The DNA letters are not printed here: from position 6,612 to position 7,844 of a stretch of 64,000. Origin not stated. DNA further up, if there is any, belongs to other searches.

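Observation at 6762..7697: Phage-encoded SPFH/prohibitin-like membrane protein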

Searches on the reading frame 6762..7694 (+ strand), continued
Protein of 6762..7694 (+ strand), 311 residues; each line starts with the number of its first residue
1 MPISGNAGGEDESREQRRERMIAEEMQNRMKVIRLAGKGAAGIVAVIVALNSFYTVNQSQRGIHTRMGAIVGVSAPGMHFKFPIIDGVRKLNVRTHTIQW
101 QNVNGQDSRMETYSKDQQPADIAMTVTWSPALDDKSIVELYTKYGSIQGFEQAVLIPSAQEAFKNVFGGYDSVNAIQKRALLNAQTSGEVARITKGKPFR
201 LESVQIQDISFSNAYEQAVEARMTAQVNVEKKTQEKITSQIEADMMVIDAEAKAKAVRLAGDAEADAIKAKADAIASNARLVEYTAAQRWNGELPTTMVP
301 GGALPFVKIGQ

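Call 22: find_encoding_contigs(protein=P0008, flank=10000, max_places=3)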
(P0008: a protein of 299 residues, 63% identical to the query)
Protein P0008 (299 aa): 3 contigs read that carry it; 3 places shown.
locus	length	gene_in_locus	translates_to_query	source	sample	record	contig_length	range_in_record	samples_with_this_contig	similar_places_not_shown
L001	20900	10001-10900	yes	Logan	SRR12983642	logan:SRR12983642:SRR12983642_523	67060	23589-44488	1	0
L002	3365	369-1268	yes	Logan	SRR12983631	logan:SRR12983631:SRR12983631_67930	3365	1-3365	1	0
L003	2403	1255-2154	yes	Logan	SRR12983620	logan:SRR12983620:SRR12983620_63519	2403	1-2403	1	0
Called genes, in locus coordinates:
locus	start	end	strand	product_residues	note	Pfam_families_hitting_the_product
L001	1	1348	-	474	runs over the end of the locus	PF00150:Cellulase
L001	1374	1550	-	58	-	-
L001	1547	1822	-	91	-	-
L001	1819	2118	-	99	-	-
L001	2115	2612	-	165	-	-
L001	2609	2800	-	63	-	-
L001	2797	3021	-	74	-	PF22811:Zn_ribbon_NrdR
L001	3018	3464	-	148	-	-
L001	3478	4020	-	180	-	-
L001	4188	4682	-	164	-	-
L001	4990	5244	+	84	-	-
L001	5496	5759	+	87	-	-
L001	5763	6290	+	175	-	-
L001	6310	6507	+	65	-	-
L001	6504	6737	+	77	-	-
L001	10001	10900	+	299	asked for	PF01145:Band_7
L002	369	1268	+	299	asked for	PF01145:Band_7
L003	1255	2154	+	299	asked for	PF01145:Band_7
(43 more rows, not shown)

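Call 24: find_encoding_contigs(protein=P0085, flank=8000, max_places=2)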
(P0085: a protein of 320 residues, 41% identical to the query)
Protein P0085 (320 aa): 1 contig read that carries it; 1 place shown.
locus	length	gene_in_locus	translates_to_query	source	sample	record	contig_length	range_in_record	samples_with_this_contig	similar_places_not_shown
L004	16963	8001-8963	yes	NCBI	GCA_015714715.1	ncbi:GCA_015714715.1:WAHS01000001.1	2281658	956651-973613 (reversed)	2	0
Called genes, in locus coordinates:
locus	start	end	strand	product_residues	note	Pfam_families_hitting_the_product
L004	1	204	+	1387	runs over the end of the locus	PF04997:RNA_pol_Rpb1_1, PF00623:RNA_pol_Rpb1_2, PF04983:RNA_pol_Rpb1_3, PF05000:RNA_pol_Rpb1_4, PF04998:RNA_pol_Rpb1_5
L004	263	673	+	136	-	PF10000:ACT_3, PF13840:ACT_7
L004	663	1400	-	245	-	PF01925:TauE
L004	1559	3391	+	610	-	PF00664:ABC_membrane, PF02463:SMC_N (weak), PF00005:ABC_tran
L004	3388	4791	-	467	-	PF01134:GIDA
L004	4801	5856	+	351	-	PF01544:CorA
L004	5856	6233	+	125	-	PF02537:CRCB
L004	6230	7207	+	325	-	PF00849:PseudoU_synth_2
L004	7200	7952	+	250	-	PF07542:ATP12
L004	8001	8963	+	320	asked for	PF01145:Band_7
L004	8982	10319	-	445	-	PF00919:UPF0004, PF04055:Radical_SAM, PF01938:TRAM (weak), PF18693:TRAM_2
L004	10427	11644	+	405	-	PF27178:sll0997_C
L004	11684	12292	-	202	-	PF02798:GST_N, PF13417:GST_N_3 (weak), PF13409:GST_N_2, PF00043:GST_C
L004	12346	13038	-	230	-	PF21948:LplA-B_cat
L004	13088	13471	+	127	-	PF00190:Cupin_1, PF12973:Cupin_7 (weak), PF07883:Cupin_2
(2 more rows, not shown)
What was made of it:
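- Closest known: Bacterial stand-alone 'prohibitin family protein'. Different: It lies on a chromosome among housekeeping genes (call 24), whereas the window gene is phage-borne.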

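Call 25: find_encoding_contigs(protein=P0018, flank=8000, max_places=2)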
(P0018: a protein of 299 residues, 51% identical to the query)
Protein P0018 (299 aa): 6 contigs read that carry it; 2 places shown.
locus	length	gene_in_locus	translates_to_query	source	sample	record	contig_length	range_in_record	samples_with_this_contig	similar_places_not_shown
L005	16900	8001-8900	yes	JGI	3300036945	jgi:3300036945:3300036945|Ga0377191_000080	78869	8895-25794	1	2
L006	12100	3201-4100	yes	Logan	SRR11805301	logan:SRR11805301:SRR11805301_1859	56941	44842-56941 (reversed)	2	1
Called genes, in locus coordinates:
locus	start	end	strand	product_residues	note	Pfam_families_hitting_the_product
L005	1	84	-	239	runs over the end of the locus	-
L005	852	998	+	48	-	-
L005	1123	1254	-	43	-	-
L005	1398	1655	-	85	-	-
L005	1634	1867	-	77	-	-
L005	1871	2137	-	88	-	PF21977:DUF6926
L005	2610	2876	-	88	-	-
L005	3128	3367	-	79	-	-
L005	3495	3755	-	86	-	-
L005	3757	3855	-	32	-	-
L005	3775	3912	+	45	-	-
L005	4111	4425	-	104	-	-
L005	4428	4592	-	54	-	-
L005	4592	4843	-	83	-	-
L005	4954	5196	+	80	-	-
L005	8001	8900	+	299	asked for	PF01145:Band_7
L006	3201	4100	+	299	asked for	PF01145:Band_7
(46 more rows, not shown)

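Call 33: predict_structure(alignment_id=A1)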
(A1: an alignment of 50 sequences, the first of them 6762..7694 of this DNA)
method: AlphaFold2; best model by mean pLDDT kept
length: 311 residues; sequences in the alignment: 50
mean_pLDDT: 86.6   pTM: 0.62
mean pLDDT of the five models: 86.6, 85.9, 84.2, 84.0, 83.0
residues with pLDDT >= 90: 220; 70-90: 43; 50-70: 28; < 50: 20
segments of 3 or more residues with pLDDT < 50: 292-294, 305-311
pLDDT, mean of each block of 10 residues (from residue 1): 53 81 93 95 93 95 94 95 92 96 94 93 97 96 95 96 96 92 97 96 96 85 90 95 94 91 86 68 50 49 48 40
secondary structure, 60 per line:
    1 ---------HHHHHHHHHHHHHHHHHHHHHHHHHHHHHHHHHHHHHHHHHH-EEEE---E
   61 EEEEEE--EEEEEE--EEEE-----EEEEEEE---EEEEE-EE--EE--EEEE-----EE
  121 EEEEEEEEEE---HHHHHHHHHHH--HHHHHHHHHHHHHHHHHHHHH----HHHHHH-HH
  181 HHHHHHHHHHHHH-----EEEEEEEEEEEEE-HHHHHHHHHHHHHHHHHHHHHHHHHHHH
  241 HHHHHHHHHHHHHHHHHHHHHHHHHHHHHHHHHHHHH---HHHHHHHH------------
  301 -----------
elements in order: H10-51 E53-56 E60-66 E69-74 E77-80 E86-92 E96-100 E110-113 E119-130 H134-144 H147-167 H172-177 H179-193 E199-211 H213-277 H281-288
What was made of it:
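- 6762..6866 (+): Residues 1-35: charged N-terminal segment, predicted helical from residue 10 and inferred to be cytoplasmic. AF2 helix 10-51 (call 33).
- Checked: The AF2 model has mean pLDDT 86.6, with an N-terminal helix 10-51, an alpha/beta SPFH body 53-211, a long helix 213-277, a short helix 281-288 and a low-confidence tail (call 33).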

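Call 36: fold_search(model_id=the predicted structure, library=pdb)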
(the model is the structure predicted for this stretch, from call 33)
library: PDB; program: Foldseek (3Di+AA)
matches with E <= 10: 385; with E <= 0.001: 66
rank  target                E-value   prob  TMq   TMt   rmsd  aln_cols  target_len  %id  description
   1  9o9z_a                1.3e-15  1.00  0.48  0.57  13.3       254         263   25  The human PHB1/2 complex (closed) (released 2025-10-22)
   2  7vhq_G                1.6e-15  1.00  0.51  0.52  13.8       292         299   20  Structural insights into the membrane microdomain organization by SPFH family proteins (released 2022-01-19)
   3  9o9z_A                3.7e-15  1.00  0.48  0.61  12.2       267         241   21  The human PHB1/2 complex (closed) (released 2025-10-22)
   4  8rrh_B                4.4e-15  1.00  0.52  0.54  11.0       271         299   24  The human prohibitin complex (released 2024-12-18)
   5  8rrh_A                5.3e-15  1.00  0.54  0.61  13.8       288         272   22  The human prohibitin complex (released 2024-12-18)
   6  7vhq_E                6.4e-15  1.00  0.51  0.58   8.8       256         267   20  Structural insights into the membrane microdomain organization by SPFH family proteins (released 2022-01-19)
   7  7wi3_C                3.9e-14  1.00  0.50  0.54  21.5       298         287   19  Cryo-EM structure of E.Coli FtsH-HflkC AAA protease complex (released 2022-06-01)
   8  9cz2_XA               4.4e-14  1.00  0.50  0.55   9.0       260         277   21  Cryo-EM structure of a nautilus-like HflK/C assembly in complex with FtsH AAA protease (released 2024-11-13)
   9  9z7u_B                2.2e-13  1.00  0.48  0.54  16.2       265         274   17  Human Stomatin - C8 Symmetry (released 2026-02-25)
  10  9z7u_C                7.4e-13  1.00  0.48  0.55  16.1       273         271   19  Human Stomatin - C8 Symmetry (released 2026-02-25)
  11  9oh9_A                7.4e-13  1.00  0.48  0.57  15.9       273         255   18  Human Stomatin Complex in Native Membrane Vesicles (released 2025-08-13)
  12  9vvg_A                7.8e-13  1.00  0.47  0.49  12.7       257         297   15  Cryo-EM structure of the erlin1/2 complex purified using GDN and CHS (released 2026-03-25)
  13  9oh9_B                8.8e-13  1.00  0.48  0.57  15.7       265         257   18  Human Stomatin Complex in Native Membrane Vesicles (released 2025-08-13)
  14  9vvj_A                1.1e-12  1.00  0.49  0.50  12.0       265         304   14  Cryo-EM structure of the erlin1/2 complex purified using DDM and GDN (released 2026-03-25)
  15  9oa0_A                3.7e-12  1.00  0.48  0.61  11.8       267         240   21  The human PHB1/2 complex (open) (released 2025-10-22)
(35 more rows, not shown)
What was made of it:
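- On SPFH / Band 7 superfamily: AF2 pLDDT 86.6 (call 33); Foldseek probability 1.00 to PHB, HflK/C, stomatin, erlin and flotillin (call 36)
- Closest known: Stomatin-type SPFH with an NfeD partner. Same: SPFH fold and ring-forming architecture (call 36).
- Checked: Foldseek's top PDB hits are PHB1/2, HflK/C, stomatin and erlin, with E from 1e-15 to 1e-12 (call 36).
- The AF2 model has pLDDT 86.6 (call 33), and Foldseek matches full-length PHB1/2 and HflK/C chains at E~1e-15 (call 36). The fold is related to HflK/C (call 36).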

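Call 37: fold_search(model_id=the predicted structure, library=viral)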
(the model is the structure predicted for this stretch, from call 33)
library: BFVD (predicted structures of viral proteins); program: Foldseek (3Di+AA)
matches with E <= 10: 319; with E <= 0.001: 31
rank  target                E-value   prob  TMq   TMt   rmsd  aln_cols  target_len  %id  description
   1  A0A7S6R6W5            1.3e-25  1.00  0.58  0.64  16.0       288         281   34  SPFH-domain membrane protein [Rhizobium phage Pasto]
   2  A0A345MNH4            8.3e-21  1.00  0.61  0.60  21.3       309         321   25  (no name in the UniProt tables at hand)
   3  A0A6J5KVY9            7.7e-16  1.00  0.54  0.59   7.5       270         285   19  Band 7 domain containing protein [uncultured Caudovirales phage]
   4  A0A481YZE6            3.1e-15  1.00  0.55  0.58   5.7       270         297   17  Band 7 domain-containing protein [Marseillevirus LCMAC202]
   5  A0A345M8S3            3.7e-15  1.00  0.62  0.66  13.2       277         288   16  Band-7-like membrane protein [Streptomyces phage StarPlatinum]
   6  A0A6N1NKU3            8.0e-15  1.00  0.59  0.59   6.7       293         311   14  Band 7 domain-containing protein [Tupanvirus deep ocean]
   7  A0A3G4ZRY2            1.1e-14  1.00  0.53  0.58  18.8       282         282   14  Band 7 domain-containing protein [Terrestrivirus sp.]
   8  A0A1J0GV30            9.4e-14  1.00  0.46  0.46  16.9       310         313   20  SPFH protein domain [Vibrio phage vB_VspP_pVa5]
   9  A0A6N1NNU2            1.8e-13  1.00  0.61  0.61   6.8       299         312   16  Band 7 domain-containing protein [Tupanvirus deep ocean]
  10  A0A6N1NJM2            3.5e-13  1.00  0.47  0.56  13.8       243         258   14  Band 7 domain-containing protein [Tupanvirus soda lake]
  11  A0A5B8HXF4            6.9e-13  1.00  0.47  0.45   7.7       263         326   13  Band 7 domain-containing protein [Mimiviridae sp. ChoanoV1]
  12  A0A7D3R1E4            1.4e-12  1.00  0.47  0.38   8.7       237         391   20  Regulator of protease activity HflC [Fadolivirus FV1/VV64]
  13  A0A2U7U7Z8            1.7e-12  1.00  0.51  0.47   4.9       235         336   16  SPFH domain containing protein [Pandoravirus quercus]
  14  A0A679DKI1            6.4e-12  1.00  0.47  0.35   9.4       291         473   13  (no name in the UniProt tables at hand)
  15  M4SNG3                6.3e-11  1.00  0.54  0.40   9.8       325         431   13  Uncharacterized protein [Pseudoalteromonas phage pYD6-A]
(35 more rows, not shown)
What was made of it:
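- Closest known: Phage 'prohibitin family / band 7 / SPFH-domain membrane protein' genes. Same: The best viral fold match is Rhizobium phage Pasto (E=1e-25, call 37).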

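Call 51: find_encoding_contigs(protein=P0009, flank=10000, max_places=1)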
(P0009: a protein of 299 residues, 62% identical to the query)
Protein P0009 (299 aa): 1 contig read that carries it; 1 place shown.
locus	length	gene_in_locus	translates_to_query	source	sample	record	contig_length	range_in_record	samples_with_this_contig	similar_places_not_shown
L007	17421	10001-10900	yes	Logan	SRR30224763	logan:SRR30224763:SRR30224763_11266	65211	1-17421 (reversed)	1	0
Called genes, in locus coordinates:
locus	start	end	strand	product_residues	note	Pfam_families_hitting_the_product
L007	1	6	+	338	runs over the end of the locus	PF06067:DUF932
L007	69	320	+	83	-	-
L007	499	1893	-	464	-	PF00150:Cellulase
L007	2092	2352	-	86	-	-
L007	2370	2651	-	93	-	-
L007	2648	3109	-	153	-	-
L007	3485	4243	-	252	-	-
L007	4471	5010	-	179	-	-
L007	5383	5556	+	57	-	-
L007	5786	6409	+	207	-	-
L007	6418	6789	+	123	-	PF21825:Sequestin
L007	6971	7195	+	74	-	-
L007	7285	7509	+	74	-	-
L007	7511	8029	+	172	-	-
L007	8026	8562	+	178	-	PF18751:Ploopntkinase3 (weak)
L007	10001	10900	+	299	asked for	PF01145:Band_7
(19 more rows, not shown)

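Call 52: find_encoding_contigs(protein=P0003, flank=10000, max_places=1)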
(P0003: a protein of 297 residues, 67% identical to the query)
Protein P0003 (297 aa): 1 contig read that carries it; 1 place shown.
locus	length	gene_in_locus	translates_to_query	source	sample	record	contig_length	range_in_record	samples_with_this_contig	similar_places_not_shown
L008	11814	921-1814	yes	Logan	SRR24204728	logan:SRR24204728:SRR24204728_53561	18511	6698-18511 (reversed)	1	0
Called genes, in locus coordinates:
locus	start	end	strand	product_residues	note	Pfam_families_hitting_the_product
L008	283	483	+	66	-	-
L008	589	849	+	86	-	-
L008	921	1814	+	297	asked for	PF01145:Band_7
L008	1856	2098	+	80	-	-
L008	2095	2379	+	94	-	-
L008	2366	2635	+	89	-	-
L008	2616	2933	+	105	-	-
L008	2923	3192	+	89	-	-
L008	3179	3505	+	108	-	-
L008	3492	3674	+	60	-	-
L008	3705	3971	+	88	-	-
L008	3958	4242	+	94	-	-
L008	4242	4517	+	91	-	-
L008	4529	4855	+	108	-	-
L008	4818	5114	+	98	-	-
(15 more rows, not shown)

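Call 53: find_encoding_contigs(protein=P0022, flank=10000, max_places=1)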
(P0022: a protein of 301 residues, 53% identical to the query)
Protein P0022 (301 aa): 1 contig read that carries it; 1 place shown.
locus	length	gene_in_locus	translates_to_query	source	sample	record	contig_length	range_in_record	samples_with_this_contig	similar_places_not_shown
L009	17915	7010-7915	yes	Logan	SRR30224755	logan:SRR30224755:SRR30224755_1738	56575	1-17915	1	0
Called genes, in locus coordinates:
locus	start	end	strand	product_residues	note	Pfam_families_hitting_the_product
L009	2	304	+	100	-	?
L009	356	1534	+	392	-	-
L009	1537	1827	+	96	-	-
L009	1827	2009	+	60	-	-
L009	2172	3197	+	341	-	PF07505:DUF5131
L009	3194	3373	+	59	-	-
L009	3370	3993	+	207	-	PF00929:RNase_T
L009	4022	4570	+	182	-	-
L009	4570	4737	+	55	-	-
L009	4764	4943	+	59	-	-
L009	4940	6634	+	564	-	-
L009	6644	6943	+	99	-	-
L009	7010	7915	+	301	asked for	PF01145:Band_7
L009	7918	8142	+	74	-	-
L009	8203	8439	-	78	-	-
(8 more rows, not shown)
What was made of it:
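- The members of that clade whose context I checked are phage-borne (calls 25, 53).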

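Call 54: find_encoding_contigs(protein=P0093, flank=10000, max_places=1)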
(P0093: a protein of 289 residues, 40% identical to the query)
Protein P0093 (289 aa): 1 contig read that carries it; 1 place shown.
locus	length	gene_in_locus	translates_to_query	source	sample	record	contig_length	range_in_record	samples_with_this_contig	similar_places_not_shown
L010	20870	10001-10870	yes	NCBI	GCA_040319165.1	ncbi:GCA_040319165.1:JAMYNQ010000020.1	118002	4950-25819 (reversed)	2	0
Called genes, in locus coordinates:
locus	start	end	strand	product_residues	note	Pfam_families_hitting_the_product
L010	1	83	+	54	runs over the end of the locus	-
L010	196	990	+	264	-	PF12917:YfbR-like (weak)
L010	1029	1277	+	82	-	-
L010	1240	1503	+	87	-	-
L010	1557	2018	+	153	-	PF13392:HNH_3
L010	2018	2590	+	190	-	-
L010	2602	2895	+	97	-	-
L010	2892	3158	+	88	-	-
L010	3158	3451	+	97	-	-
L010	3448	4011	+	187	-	PF00929:RNase_T, PF13482:RNase_H_2 (weak)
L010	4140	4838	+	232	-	-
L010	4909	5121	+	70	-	PF14192:DUF4314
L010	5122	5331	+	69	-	-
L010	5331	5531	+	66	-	-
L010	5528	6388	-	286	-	PF01068:DNA_ligase_A_M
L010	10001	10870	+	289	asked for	PF01145:Band_7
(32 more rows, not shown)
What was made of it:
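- Six of the seven contexts I inspected are phage-like (calls 22, 25, 51-54) and one is a bacterial chromosome (call 24).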

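Call 59: find_related_loci(query=A1, collection=viral_contigs, flank=4000)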
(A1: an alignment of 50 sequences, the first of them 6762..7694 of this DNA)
Query A1 (311 aa) in viral_contigs; peptide patterns used: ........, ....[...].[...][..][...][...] (x = any residue, [..] = any of these).
183 stretches matched a pattern; 149 encode a relative of the query (tblastn E <= 1e-3); the best 80 are kept; 80 distinct loci.
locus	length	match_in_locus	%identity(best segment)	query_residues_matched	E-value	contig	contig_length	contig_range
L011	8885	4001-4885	51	10-309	8e-98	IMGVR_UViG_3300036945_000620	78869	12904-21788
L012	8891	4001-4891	50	20-309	3e-95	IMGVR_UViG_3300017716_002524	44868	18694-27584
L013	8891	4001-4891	49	20-309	2e-93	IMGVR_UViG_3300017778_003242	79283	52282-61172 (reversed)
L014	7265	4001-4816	40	42-311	3e-67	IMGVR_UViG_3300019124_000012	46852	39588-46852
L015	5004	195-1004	40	42-309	4e-65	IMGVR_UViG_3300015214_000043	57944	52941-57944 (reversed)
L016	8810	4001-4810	40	42-309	4e-65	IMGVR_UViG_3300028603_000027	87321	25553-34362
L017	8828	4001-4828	40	35-309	4e-65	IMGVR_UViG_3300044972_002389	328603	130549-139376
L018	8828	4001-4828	40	35-309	4e-65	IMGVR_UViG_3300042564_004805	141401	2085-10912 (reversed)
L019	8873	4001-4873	40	28-311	3e-65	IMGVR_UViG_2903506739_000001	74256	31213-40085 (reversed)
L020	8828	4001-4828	40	35-309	4e-65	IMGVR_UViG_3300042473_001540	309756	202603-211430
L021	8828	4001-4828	40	35-309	4e-65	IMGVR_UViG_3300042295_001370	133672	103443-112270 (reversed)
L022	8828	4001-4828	40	35-309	4e-65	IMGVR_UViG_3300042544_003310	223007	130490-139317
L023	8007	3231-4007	41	52-309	2e-64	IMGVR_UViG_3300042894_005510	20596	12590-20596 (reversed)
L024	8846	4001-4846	42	25-309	2e-64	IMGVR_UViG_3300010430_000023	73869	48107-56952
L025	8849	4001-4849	41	31-309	1e-63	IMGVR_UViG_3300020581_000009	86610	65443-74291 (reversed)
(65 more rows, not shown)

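Call 60: search_solved_structures(query=A1, max_evalue=0.001)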
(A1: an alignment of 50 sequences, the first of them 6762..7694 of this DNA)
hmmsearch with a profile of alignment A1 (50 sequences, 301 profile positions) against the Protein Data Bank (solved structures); distinct sequences matched with E-value up to 0.001: 24.
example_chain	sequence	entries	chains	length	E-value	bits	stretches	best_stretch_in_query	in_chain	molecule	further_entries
8rrh_B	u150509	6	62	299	3.7e-23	85.3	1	30-246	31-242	Prohibitin-2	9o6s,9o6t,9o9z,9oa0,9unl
9urz_B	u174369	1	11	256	1.3e-19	73.7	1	27-273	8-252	Prohibitin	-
9o9z_A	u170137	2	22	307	4.6e-19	71.9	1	14-245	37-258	Prohibitin 1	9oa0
7vhp_G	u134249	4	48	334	7.4e-19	71.2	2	24-179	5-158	Modulator of FtsH protease HflC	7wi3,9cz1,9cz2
8rrh_A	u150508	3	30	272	7.4e-19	71.2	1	18-245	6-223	Prohibitin 1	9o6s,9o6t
9unl_E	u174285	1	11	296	8.9e-19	70.9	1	18-245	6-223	Prohibitin 1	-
7vhq_G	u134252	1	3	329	1.1e-18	70.7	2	24-180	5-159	Modulator of FtsH protease HflC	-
9paw_XB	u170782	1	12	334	1.7e-18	70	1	24-179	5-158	Modulator of FtsH protease HflC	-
9urz_D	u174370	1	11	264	9.3e-15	57.7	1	33-250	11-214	Prohibitin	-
7vhq_E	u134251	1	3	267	1e-12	51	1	23-249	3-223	Protein HflK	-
7vhp_E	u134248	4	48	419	1.3e-12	50.7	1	22-246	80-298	Protein HflK | Modulator of FtsH protease HflK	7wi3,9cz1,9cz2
9paw_XA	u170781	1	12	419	1.5e-12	50.5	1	22-244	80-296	Protein HflK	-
8j4i_A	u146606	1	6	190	4.8e-12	48.8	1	30-198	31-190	Prohibitin-2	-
8z5g_A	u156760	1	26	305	3.1e-08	36.3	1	27-282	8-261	Protein QmcA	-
9wmj_A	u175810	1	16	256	8.4e-07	31.6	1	33-244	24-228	Stomatin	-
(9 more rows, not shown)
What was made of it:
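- Closest known: Stomatin-type SPFH with an NfeD partner. Different: The similarity is much weaker (QmcA 3e-8 against PHB2 4e-23, call 60).
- A family profile ranks PHB2 3.7e-23, PHB1 and HflC ~1e-19, HflK 1e-12, QmcA 3e-8 and stomatin 1e-6 (call 60).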

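Call 66: find_encoding_contigs(protein=P0001, flank=10000, max_places=2)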
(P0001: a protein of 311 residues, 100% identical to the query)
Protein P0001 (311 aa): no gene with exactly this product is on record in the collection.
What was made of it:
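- Tried and rejected: The look-up through P0001 failed because the gene is not on record (call 66), so the 4.8 kb outside the window was not examined for lysogeny genes.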
